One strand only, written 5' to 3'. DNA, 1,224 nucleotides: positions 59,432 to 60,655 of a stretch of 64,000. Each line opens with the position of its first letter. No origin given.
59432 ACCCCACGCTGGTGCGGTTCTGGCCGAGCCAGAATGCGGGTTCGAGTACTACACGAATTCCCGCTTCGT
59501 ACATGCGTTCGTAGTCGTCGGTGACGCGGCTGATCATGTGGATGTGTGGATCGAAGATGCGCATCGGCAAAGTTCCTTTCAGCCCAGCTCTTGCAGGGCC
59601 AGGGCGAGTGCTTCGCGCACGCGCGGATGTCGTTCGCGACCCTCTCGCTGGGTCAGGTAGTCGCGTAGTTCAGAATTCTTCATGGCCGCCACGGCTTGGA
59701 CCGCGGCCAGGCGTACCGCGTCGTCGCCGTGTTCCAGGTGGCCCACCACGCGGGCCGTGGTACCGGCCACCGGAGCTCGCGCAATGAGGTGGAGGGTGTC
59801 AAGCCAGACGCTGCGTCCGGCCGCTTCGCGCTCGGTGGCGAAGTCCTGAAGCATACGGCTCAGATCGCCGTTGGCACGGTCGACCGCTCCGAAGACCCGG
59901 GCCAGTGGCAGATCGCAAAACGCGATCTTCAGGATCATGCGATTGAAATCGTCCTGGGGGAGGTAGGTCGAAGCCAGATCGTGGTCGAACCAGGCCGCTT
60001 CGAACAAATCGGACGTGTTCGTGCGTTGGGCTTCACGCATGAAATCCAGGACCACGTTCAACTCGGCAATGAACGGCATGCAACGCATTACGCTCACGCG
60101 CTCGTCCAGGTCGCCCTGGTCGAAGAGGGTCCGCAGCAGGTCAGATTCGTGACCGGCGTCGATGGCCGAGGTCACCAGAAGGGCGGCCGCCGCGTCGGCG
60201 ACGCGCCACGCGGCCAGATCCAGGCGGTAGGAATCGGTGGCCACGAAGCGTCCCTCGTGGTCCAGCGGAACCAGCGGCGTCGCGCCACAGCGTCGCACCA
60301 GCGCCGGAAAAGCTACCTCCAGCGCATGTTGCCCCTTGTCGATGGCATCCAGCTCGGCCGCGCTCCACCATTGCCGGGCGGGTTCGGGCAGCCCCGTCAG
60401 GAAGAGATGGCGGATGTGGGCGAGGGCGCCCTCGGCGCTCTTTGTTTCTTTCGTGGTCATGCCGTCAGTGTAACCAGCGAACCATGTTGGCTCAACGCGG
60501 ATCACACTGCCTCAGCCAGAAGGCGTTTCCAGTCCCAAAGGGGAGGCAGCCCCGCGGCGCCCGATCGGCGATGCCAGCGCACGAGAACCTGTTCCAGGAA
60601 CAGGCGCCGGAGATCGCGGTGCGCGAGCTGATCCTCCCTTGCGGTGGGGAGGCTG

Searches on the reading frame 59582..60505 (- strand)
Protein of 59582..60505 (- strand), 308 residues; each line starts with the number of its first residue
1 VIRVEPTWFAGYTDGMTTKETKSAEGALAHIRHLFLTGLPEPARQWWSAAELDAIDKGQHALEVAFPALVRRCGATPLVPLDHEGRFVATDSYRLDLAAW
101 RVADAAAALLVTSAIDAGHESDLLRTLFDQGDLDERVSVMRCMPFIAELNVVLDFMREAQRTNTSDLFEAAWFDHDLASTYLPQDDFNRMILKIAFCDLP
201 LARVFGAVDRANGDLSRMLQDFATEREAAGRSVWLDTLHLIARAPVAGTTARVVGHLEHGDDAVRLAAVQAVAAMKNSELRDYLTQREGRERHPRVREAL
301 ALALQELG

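Call 22: search_protein_families(library=pfam, proteins=[window:59582-60505:-], max_evalue=0.01)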
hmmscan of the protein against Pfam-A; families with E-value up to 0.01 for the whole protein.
window:59582-60505:- (308 aa): 2 families
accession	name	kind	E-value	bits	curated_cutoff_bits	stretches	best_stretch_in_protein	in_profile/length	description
PF13646.12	HEAT_2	-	8.6e-06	26.4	27.7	1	257-308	8-59/88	HEAT repeats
PF02985.28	HEAT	-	0.0063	17.1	23.5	0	254-275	6-27/31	HEAT repeat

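Call 81: search_protein_families(library=ncbifam, proteins=[window:59582-60505:-], max_evalue=0.001)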
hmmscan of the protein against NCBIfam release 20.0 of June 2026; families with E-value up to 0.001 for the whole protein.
window:59582-60505:- (308 aa): 2 families
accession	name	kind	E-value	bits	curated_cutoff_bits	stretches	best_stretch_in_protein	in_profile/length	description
NF035938.1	EboA_domain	domain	1.3e-33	116.2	50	1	104-236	2-135/140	EboA domain-containing protein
NF035937.1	EboA_family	subfamily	1.1e-21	77.6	320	1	54-234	27-211/219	EboA family metabolite traffic protein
